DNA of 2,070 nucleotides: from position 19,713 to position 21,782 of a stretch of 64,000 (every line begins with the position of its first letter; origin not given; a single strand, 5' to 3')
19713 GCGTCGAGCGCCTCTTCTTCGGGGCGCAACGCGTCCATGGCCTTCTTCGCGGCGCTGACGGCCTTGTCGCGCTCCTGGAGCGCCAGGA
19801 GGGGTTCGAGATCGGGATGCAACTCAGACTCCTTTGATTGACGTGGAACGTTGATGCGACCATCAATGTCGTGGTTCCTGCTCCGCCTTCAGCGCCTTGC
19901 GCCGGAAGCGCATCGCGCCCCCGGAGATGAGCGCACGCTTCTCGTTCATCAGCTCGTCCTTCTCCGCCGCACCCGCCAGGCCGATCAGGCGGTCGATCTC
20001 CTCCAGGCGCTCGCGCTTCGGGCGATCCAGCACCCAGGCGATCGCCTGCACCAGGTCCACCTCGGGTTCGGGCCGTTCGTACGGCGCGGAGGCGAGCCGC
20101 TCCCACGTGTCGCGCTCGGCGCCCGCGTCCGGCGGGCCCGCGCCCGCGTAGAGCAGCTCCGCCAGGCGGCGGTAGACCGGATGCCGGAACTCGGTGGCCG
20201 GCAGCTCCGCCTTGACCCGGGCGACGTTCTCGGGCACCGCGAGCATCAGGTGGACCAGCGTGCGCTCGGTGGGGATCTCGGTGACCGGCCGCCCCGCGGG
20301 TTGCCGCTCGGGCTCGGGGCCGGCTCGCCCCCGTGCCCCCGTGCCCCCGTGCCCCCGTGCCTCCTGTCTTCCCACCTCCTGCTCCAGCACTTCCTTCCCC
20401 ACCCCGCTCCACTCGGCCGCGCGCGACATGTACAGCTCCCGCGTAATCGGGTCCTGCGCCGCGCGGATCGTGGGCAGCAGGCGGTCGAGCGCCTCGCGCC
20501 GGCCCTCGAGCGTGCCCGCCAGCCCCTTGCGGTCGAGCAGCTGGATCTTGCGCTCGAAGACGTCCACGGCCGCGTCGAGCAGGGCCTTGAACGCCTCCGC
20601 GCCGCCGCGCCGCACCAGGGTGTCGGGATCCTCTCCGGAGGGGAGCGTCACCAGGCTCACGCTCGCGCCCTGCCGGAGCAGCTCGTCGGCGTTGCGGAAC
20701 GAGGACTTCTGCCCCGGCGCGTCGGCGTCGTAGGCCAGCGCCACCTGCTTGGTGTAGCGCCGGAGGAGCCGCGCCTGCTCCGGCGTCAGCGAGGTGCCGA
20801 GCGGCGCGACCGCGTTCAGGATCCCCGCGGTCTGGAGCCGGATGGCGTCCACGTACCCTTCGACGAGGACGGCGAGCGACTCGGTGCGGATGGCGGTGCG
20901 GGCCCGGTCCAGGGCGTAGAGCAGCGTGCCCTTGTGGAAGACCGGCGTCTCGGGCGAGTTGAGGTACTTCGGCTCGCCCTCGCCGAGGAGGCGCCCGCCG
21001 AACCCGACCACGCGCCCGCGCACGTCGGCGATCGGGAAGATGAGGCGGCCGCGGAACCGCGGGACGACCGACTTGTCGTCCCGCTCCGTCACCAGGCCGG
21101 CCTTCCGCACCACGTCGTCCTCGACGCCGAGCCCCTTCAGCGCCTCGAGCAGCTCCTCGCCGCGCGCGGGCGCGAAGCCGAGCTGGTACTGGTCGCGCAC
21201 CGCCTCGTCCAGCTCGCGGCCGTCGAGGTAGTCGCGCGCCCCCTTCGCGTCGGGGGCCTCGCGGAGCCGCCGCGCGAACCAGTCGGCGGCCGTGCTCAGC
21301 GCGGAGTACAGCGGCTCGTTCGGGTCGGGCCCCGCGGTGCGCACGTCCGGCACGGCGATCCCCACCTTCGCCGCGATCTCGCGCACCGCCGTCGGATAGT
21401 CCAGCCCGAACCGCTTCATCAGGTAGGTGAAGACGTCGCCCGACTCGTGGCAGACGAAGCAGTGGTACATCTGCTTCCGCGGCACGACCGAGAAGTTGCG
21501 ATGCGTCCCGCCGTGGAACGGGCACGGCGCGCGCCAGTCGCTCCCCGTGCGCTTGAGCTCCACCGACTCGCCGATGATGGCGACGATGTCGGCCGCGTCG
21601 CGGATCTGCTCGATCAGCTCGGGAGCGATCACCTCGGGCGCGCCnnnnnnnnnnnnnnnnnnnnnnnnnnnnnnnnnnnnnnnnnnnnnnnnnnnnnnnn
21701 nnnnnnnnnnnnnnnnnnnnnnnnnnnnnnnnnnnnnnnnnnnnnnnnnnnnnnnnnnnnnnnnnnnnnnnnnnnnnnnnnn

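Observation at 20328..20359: Perfect (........)x4 octamer microsatellite and G-quadruplex motif in the sense strand of essential dnaG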

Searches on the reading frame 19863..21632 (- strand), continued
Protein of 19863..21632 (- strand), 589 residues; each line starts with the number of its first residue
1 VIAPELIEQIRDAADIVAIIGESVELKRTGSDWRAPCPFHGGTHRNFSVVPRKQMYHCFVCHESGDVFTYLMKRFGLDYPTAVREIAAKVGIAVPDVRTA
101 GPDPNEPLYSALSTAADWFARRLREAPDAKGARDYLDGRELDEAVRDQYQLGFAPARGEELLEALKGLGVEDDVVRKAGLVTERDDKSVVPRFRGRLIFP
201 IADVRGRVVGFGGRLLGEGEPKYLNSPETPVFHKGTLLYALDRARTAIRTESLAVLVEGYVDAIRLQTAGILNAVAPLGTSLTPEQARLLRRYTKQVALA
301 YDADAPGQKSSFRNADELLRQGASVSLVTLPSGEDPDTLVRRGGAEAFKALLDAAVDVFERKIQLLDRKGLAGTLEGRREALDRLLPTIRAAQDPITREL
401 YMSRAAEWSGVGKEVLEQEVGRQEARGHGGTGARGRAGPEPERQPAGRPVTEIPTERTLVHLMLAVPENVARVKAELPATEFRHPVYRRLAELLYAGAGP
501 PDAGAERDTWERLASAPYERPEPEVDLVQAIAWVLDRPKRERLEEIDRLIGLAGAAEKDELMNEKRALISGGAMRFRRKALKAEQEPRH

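Call 13: find_related_loci(query=window:19863-21632:-, collection=metagenome_contigs, flank=1000)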
Query window:19863-21632:- (589 aa) in metagenome_contigs; peptide patterns used: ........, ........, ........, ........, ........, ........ (x = any residue, [..] = any of these).
600 stretches matched a pattern (row limit reached: there are more); 577 encode a relative of the query (tblastn E <= 1e-3); the best 80 are kept; 80 distinct loci.
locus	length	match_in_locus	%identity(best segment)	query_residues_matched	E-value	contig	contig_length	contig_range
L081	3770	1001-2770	97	1-589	0e+0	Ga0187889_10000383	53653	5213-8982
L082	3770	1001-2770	92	1-589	0e+0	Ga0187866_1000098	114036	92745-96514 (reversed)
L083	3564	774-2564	73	1-589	0e+0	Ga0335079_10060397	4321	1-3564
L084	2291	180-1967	71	1-589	0e+0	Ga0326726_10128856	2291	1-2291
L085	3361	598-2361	71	1-589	0e+0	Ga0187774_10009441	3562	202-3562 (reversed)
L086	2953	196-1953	69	1-588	0e+0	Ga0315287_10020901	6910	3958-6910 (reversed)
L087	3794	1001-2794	69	1-589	0e+0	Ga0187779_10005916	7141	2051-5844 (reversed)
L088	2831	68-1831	67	1-588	0e+0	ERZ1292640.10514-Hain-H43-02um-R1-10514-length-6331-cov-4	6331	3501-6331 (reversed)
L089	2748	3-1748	69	10-587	0e+0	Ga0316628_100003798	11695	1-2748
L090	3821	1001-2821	64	1-587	0e+0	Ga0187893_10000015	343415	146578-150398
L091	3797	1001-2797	66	1-587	0e+0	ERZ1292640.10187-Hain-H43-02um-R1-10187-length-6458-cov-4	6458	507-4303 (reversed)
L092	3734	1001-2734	64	1-589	0e+0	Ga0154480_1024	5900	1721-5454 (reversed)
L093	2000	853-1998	73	1-382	0e+0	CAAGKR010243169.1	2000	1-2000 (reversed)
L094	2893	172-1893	54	1-578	0e+0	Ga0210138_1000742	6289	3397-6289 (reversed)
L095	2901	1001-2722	54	1-578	0e+0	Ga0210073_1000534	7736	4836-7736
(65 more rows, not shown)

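Call 21: find_encoding_contigs(protein=P0003, flank=3000, max_places=3)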
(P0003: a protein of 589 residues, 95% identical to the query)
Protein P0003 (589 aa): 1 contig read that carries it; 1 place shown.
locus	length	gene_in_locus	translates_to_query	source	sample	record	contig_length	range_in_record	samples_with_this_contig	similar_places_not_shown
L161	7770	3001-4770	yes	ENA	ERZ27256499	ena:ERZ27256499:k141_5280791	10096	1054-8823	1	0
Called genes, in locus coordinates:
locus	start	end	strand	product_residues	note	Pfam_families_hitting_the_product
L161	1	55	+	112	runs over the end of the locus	PF11969:DcpS_C, PF01230:HIT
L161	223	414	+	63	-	PF01165:Ribosomal_S21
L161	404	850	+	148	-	PF09424:YqeY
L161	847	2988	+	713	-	PF00488:MutS_V, PF20297:MSSS (weak)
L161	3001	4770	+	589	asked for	PF01807:Zn_ribbon_DnaG, PF08275:DNAG_N, PF01751:Toprim (weak), PF13155:Toprim_2, PF13662:Toprim_4, PF10410:DnaB_bind (weak)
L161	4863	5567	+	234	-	-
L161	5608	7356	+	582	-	PF01368:DHH, PF02272:DHHA1, PF17768:RecJ_OB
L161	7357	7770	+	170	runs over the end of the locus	PF03602:Cons_hypoth95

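Call 22: find_encoding_contigs(protein=P0004, flank=3000, max_places=3)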
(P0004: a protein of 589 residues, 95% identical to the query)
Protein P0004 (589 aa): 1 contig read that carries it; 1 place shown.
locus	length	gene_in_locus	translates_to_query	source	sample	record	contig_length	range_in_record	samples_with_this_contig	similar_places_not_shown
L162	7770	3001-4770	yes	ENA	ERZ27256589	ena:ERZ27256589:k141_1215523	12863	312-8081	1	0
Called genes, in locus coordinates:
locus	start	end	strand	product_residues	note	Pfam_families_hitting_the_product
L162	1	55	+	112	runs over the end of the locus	PF11969:DcpS_C, PF01230:HIT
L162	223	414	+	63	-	PF01165:Ribosomal_S21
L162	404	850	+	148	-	PF09424:YqeY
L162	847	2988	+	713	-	PF00488:MutS_V, PF20297:MSSS (weak)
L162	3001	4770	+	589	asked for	PF01807:Zn_ribbon_DnaG, PF08275:DNAG_N, PF01751:Toprim (weak), PF13155:Toprim_2, PF13662:Toprim_4, PF10410:DnaB_bind (weak)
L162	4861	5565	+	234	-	-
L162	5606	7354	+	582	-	PF01368:DHH, PF02272:DHHA1, PF17768:RecJ_OB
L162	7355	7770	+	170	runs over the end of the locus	PF03602:Cons_hypoth95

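Call 23: find_encoding_contigs(protein=P0001, flank=1000, max_places=5)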
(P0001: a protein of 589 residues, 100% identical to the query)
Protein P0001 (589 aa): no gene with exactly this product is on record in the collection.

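Call 24: find_encoding_contigs(protein=P0020, flank=500, max_places=2)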
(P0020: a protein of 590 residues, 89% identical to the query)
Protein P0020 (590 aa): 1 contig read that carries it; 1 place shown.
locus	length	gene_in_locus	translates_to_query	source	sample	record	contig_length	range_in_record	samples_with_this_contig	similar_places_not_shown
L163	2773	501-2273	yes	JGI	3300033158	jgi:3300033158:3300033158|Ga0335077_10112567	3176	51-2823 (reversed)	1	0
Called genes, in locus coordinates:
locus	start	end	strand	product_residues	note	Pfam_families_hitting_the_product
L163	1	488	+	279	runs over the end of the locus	?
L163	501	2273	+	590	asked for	PF01807:Zn_ribbon_DnaG, PF08275:DNAG_N, PF01751:Toprim, PF13155:Toprim_2, PF13662:Toprim_4, PF10410:DnaB_bind (weak)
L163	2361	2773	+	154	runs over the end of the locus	?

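Call 25: find_encoding_contigs(protein=P0014, flank=500, max_places=2)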
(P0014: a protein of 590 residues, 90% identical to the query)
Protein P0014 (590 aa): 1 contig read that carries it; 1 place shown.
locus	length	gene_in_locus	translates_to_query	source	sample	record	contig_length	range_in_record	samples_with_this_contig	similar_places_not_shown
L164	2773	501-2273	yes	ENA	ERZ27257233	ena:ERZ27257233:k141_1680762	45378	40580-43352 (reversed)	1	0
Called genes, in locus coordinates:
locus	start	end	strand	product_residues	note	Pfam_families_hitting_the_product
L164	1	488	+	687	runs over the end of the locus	PF00488:MutS_V, PF20297:MSSS (weak)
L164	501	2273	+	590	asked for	PF01807:Zn_ribbon_DnaG, PF08275:DNAG_N, PF01751:Toprim, PF13155:Toprim_2, PF13362:Toprim_3 (faint), PF13662:Toprim_4, PF10410:DnaB_bind (weak)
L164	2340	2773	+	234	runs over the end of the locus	-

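Call 26: find_encoding_contigs(protein=P0029, flank=500, max_places=2)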
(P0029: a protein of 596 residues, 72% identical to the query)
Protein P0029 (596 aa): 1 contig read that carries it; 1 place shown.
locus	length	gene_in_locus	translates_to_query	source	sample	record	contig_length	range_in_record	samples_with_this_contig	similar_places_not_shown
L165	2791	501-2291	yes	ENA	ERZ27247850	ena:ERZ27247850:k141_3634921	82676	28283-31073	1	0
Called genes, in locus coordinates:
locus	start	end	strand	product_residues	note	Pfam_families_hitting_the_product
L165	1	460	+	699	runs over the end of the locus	PF00488:MutS_V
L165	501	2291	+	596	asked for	PF01807:Zn_ribbon_DnaG, PF08275:DNAG_N, PF01751:Toprim (weak), PF13155:Toprim_2, PF13662:Toprim_4, PF10410:DnaB_bind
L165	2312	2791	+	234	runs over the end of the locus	-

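Call 27: find_encoding_contigs(protein=P0006, flank=500, max_places=2)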
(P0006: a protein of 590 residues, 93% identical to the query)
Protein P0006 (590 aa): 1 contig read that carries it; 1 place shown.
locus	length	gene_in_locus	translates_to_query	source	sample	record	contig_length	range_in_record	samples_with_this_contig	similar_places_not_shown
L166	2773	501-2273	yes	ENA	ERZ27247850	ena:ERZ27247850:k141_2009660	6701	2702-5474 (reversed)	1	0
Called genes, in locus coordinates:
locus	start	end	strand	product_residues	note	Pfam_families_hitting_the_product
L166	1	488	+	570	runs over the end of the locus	?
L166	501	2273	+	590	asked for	PF01807:Zn_ribbon_DnaG, PF08275:DNAG_N, PF01751:Toprim, PF13155:Toprim_2, PF13662:Toprim_4, PF10410:DnaB_bind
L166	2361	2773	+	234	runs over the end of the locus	PF24481:CT398_CC (weak)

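Call 30: find_encoding_contigs(protein=P0008, flank=10000, max_places=1)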
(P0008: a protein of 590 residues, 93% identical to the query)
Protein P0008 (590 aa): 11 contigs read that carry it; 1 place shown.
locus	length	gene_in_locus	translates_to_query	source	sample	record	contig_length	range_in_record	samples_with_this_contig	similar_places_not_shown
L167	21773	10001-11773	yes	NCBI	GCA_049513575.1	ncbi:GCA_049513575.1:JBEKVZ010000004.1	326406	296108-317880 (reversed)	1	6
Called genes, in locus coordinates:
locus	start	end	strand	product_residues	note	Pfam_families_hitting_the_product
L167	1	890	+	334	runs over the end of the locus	PF01018:GTP1_OBG, PF01926:MMR_HSR1, PF02421:FeoB_N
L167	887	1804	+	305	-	PF02481:DNA_processg_A, PF17782:WHD_DprA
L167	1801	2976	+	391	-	PF04055:Radical_SAM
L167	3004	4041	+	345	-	PF01628:HrcA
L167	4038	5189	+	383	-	PF00226:DnaJ, PF01556:DnaJ_C, PF00684:DnaJ_CXXCXGXG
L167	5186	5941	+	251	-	PF20260:PUA_4, PF04452:Methyltrans_RNA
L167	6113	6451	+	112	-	PF11969:DcpS_C, PF01230:HIT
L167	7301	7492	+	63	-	PF01165:Ribosomal_S21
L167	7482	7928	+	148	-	PF09424:YqeY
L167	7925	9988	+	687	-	PF00488:MutS_V, PF20297:MSSS (weak)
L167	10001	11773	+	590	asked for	PF01807:Zn_ribbon_DnaG, PF08275:DNAG_N, PF01751:Toprim, PF13155:Toprim_2, PF13662:Toprim_4, PF10410:DnaB_bind (weak)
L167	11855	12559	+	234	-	PF24481:CT398_CC (weak)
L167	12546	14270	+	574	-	PF01368:DHH, PF02272:DHHA1, PF17768:RecJ_OB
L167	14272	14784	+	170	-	PF03602:Cons_hypoth95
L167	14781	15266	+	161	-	PF01467:CTP_transf_like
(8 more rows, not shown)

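Call 31: find_encoding_contigs(protein=P0029, flank=10000, max_places=1)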
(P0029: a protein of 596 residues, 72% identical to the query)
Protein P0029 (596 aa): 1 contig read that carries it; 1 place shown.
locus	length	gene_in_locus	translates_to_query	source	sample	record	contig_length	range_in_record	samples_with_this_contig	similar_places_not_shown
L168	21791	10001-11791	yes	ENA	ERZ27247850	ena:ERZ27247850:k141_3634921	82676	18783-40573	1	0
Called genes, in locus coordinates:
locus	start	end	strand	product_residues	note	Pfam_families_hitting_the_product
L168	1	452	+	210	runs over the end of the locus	PF02627:CMD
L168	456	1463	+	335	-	PF01018:GTP1_OBG, PF01926:MMR_HSR1, PF02421:FeoB_N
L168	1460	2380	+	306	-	PF02481:DNA_processg_A, PF18306:LDcluster4 (faint), PF17782:WHD_DprA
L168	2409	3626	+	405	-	PF04055:Radical_SAM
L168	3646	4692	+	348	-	PF01726:LexA_DNA_bind (faint), PF01628:HrcA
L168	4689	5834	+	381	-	PF00226:DnaJ, PF01556:DnaJ_C, PF00684:DnaJ_CXXCXGXG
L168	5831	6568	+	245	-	PF20260:PUA_4, PF04452:Methyltrans_RNA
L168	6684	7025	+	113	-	PF11969:DcpS_C, PF01230:HIT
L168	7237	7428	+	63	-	PF01165:Ribosomal_S21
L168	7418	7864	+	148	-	PF02637:GatB_Yqey (faint), PF09424:YqeY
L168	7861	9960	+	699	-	PF00488:MutS_V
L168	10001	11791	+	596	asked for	PF01807:Zn_ribbon_DnaG, PF08275:DNAG_N, PF01751:Toprim (weak), PF13155:Toprim_2, PF13662:Toprim_4, PF10410:DnaB_bind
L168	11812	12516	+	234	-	-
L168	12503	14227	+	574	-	PF01368:DHH, PF02272:DHHA1, PF17768:RecJ_OB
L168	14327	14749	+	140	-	PF03602:Cons_hypoth95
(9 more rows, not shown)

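Call 32: find_encoding_contigs(protein=P0002, flank=10000, max_places=1)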
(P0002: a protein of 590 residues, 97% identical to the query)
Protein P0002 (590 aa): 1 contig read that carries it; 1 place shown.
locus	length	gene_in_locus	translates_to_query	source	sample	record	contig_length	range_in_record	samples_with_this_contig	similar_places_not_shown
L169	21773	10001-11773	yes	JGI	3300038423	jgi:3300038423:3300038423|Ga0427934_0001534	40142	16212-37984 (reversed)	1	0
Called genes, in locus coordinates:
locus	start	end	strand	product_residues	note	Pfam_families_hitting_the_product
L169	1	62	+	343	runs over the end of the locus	PF06089:Asparaginase_II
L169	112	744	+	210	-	PF02627:CMD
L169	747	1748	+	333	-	PF01018:GTP1_OBG, PF01926:MMR_HSR1, PF02421:FeoB_N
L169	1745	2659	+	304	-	PF02481:DNA_processg_A, PF17782:WHD_DprA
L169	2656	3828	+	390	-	PF04055:Radical_SAM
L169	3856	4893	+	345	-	PF01628:HrcA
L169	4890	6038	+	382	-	PF00226:DnaJ, PF01556:DnaJ_C, PF00684:DnaJ_CXXCXGXG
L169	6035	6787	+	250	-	PF20260:PUA_4, PF04452:Methyltrans_RNA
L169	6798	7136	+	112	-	PF11969:DcpS_C, PF01230:HIT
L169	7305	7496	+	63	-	PF01165:Ribosomal_S21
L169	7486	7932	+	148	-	PF09424:YqeY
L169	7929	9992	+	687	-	PF00488:MutS_V, PF20297:MSSS (weak)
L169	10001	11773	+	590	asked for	PF01807:Zn_ribbon_DnaG, PF08275:DNAG_N, PF01751:Toprim, PF13155:Toprim_2, PF13662:Toprim_4, PF10410:DnaB_bind (weak)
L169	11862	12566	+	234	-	-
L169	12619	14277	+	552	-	PF13458:Peripla_BP_6 (weak), PF01368:DHH, PF02272:DHHA1, PF17768:RecJ_OB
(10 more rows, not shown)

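Call 39: find_encoding_contigs(protein=P0107, flank=800, max_places=2)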
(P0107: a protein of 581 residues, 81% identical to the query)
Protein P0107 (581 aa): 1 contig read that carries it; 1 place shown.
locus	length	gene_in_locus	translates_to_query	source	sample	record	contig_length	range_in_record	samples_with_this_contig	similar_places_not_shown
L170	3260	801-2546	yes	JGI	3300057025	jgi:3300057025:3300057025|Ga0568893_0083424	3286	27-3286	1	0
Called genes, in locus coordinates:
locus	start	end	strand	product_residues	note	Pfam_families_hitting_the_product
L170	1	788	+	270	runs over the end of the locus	?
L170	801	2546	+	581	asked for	PF01807:Zn_ribbon_DnaG, PF08275:DNAG_N, PF01751:Toprim, PF13155:Toprim_2, PF13362:Toprim_3 (weak), PF13662:Toprim_4, PF10410:DnaB_bind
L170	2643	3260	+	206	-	?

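Call 50: predict_structure(alignment_id=A1)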
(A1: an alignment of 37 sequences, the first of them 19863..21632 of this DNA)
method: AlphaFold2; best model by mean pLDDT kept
length: 589 residues; sequences in the alignment: 37
mean_pLDDT: 72.7   pTM: 0.54
mean pLDDT of the five models: 72.7, 70.3, 69.7, 64.1, 60.8
residues with pLDDT >= 90: 120; 70-90: 283; 50-70: 44; < 50: 142
segments of 3 or more residues with pLDDT < 50: 1-69, 87-102, 218-233, 427-449, 573-582, 584-589
pLDDT, mean of each block of 10 residues (from residue 1): 41 44 37 34 36 33 39 52 50 38 66 89 91 86 89 83 87 82 82 81 70 62 43 63 86 89 88 84 84 91 70 91 91 77 84 92 88 81 89 89 89 79 53 29 38 90 92 91 92 92 88 85 85 87 84 82 84 48 42
secondary structure, 60 per line:
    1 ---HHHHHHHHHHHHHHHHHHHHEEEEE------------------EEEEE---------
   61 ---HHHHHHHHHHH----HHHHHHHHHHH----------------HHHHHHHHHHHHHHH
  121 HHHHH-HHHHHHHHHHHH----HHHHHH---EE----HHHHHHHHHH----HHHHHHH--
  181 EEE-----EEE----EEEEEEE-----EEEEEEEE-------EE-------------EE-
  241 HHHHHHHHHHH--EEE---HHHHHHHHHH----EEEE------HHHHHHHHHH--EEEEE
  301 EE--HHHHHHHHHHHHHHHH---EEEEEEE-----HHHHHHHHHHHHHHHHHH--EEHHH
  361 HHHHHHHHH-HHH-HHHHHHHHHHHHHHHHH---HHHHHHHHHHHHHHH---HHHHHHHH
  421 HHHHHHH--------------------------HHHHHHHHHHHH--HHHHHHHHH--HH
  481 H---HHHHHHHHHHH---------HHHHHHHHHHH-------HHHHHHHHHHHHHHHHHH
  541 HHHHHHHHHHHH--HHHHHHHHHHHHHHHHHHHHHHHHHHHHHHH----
elements in order: H4-23 E24-28 E47-51 H64-74 H79-89 H106-125 H127-138 H143-148 H158-167 H172-178 E181-183 E189-191 E196-202 E208-215 H241-251 E254-256 H260-269 E274-277 H284-293 E296-302 H305-320 E324-330 H336-353 H358-369 H375-391 H395-409 H413-427 H454-465 H468-476 H485-495 H505-515 H523-552 H555-585

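Call 58: list_cluster_members(proteins=[P0001, P0002, P0003, P0008, P0014, P0018, P0029])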
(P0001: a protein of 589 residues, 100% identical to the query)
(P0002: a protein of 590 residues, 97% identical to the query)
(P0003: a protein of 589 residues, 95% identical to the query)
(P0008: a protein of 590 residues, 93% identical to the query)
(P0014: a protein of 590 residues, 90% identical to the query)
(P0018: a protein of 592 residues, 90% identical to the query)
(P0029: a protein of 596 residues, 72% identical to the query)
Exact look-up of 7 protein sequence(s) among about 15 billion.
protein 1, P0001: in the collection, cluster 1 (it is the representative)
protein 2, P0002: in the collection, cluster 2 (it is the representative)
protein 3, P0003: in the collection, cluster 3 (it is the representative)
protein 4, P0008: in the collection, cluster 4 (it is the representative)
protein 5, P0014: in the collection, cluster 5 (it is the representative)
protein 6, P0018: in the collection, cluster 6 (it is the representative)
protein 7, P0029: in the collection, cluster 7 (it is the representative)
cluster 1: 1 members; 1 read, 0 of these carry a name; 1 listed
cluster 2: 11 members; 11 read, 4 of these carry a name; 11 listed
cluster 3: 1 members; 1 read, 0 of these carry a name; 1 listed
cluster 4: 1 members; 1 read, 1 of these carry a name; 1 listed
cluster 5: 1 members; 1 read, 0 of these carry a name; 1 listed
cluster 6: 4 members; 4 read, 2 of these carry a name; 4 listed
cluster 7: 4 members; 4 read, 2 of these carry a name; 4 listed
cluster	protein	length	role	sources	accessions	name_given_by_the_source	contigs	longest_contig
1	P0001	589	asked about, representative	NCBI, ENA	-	-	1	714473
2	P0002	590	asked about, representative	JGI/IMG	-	DNA primase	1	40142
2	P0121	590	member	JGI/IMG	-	DNA primase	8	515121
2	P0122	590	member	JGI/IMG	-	DNA primase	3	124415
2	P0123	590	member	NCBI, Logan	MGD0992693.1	MAG: DNA primase [Gemmatimonadales bacterium]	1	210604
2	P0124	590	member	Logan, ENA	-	-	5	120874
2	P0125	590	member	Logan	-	-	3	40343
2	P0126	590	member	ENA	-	-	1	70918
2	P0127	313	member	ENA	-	-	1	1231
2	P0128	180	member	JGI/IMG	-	-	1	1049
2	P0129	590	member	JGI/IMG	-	-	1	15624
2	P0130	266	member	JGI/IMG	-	-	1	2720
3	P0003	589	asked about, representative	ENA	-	-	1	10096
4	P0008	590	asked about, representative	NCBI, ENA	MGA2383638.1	MAG: DNA primase [Gemmatimonadales bacterium]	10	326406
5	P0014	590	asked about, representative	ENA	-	-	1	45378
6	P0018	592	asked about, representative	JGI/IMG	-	-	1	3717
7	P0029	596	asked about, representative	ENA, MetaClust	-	\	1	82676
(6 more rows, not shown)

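Call 64: search_solved_structures(query=A1, max_evalue=0.001)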
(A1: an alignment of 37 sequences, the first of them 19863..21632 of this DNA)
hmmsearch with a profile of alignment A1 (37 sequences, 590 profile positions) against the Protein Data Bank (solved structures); distinct sequences matched with E-value up to 0.001: 9.
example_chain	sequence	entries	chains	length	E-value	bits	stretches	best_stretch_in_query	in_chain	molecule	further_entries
2au3_A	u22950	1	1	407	4.8e-77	262.8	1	7-365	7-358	DNA primase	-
5vaz_A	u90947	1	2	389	9.7e-70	238.7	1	105-380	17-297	DNA primase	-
5guj_A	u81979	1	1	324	1.9e-65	224.5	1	118-417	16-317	DNA primase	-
1eqn_A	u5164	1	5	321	2.6e-63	217.5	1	107-357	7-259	DNA PRIMASE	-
1dd9_A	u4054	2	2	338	3.1e-63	217.2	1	108-357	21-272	DNA PRIMASE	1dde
3b39_A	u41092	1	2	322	3.1e-62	213.9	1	108-357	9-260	DNA primase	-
4e2k_A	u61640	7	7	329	3e-59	204.1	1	118-368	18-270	DNA primase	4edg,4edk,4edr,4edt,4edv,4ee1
5w33_A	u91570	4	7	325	9.1e-49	169.4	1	108-411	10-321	DNA primase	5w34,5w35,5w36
1d0q_A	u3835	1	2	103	7.1e-26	93.8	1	2-93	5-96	DNA PRIMASE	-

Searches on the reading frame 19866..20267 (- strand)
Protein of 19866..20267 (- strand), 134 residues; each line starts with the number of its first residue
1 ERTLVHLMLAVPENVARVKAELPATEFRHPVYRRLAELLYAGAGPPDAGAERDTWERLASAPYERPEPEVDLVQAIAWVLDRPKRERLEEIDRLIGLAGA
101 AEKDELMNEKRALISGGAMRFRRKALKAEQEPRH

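Call 63: search_protein_families(library=pfam, proteins=[window:19866-20267:-], max_evalue=10)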
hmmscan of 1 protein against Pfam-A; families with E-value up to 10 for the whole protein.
seq(134 aa): 2 families
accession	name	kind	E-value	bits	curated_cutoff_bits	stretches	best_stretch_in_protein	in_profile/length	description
PF08278.16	DnaG_DnaB_bind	-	0.00015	22.5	29.1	1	1-46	1-46/124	DNA primase DnaG DnaB-binding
PF10028.14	DUF2270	-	0.0074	16.4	25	1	32-82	75-125/184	Predicted integral membrane protein (DUF2270)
